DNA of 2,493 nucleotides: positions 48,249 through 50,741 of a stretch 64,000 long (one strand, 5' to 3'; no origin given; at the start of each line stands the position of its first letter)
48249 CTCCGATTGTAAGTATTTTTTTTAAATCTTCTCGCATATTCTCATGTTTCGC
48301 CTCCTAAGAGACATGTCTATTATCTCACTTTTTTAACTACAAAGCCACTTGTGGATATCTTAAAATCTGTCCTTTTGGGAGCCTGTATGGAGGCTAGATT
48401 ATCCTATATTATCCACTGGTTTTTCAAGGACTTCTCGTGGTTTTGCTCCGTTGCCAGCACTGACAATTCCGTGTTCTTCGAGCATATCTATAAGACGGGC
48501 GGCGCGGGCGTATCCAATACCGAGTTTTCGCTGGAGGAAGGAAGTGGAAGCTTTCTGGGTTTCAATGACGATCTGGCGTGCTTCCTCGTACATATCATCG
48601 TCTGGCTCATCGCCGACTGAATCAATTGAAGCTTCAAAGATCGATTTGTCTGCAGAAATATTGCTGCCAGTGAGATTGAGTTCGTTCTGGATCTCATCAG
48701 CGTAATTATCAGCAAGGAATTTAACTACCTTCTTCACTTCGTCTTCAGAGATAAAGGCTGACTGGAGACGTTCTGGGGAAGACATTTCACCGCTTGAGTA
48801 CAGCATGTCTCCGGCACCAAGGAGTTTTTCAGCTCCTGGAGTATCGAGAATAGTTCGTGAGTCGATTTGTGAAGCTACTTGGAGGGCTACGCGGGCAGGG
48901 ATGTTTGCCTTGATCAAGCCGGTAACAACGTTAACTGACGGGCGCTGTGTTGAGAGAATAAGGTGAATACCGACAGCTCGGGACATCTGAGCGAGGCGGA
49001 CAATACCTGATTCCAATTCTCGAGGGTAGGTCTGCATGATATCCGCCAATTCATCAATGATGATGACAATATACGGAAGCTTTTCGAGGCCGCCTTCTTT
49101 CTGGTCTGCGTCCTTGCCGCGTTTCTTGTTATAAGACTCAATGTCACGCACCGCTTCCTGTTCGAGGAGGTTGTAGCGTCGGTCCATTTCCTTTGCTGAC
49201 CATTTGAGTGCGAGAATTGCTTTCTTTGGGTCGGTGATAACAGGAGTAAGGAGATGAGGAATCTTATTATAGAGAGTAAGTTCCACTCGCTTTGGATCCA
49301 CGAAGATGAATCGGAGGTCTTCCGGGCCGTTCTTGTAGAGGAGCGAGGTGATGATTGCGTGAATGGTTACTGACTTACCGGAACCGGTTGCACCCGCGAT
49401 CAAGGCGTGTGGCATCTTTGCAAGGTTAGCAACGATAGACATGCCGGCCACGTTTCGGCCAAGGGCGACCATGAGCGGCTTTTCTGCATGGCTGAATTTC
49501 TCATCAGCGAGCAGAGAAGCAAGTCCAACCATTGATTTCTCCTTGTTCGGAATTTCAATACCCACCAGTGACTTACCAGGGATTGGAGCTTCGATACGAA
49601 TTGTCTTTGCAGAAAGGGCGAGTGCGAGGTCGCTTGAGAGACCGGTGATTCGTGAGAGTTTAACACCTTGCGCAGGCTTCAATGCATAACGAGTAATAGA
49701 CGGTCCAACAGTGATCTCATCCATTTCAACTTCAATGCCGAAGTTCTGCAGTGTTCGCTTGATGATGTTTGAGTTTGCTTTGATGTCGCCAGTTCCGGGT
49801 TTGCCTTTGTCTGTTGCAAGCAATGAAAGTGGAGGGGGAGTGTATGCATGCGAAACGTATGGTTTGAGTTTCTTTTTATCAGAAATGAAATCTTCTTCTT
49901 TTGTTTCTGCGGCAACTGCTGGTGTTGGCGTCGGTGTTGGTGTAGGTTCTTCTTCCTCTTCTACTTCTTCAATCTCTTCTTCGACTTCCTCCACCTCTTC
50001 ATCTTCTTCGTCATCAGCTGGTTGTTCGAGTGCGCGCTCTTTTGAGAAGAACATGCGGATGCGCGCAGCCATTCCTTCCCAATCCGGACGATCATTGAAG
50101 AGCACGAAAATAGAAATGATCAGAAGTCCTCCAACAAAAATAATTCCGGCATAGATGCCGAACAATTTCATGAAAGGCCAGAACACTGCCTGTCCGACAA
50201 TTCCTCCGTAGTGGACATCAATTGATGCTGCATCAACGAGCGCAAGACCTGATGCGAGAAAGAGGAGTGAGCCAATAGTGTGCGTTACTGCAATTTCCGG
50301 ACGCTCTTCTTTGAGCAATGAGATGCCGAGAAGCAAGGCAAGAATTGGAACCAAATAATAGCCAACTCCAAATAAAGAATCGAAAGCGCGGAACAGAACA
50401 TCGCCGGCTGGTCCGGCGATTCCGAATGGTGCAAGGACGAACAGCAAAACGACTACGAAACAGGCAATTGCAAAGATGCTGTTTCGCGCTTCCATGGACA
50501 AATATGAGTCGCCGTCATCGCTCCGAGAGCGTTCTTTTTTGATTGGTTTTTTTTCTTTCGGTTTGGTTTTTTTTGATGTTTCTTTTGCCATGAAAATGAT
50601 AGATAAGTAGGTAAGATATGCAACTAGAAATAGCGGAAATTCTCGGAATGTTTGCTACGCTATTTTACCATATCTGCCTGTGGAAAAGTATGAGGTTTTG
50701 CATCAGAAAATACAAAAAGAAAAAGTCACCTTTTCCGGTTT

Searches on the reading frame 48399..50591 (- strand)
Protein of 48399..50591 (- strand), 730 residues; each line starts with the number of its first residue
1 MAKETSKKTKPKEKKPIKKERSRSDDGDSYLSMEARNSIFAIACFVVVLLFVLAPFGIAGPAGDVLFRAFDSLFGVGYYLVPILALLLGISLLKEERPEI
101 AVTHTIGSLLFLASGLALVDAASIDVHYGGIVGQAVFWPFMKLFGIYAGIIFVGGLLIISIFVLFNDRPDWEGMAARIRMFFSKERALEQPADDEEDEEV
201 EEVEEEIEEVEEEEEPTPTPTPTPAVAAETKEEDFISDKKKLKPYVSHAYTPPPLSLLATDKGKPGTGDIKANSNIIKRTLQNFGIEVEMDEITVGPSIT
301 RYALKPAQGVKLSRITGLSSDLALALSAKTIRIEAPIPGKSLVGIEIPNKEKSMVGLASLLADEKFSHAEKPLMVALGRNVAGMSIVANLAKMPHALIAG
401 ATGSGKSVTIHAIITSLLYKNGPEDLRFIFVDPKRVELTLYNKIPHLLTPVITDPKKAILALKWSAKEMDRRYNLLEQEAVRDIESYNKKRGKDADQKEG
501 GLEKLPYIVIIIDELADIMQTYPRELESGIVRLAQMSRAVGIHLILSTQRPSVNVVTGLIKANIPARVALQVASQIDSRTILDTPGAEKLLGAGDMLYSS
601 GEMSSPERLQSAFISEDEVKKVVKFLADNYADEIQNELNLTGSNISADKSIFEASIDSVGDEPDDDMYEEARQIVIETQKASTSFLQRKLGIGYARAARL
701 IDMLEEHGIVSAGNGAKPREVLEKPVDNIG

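Call 70: search_protein_families(library=pfam, proteins=[window:48399-50591:-], max_evalue=0.00001)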
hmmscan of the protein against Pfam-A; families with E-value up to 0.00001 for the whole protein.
window:48399-50591:- (730 aa): 3 families
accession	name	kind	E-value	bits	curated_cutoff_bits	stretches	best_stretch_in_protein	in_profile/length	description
PF01580.24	FtsK_SpoIIIE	-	7.2e-62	209.1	24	1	358-553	3-221/221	FtsK/SpoIIIE family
PF17854.6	FtsK_alpha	-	5.1e-30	104.1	22.9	1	253-349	2-101/101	FtsK alpha domain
PF09397.16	FtsK_gamma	-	5.3e-28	97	30.6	1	663-722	2-61/63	Ftsk gamma domain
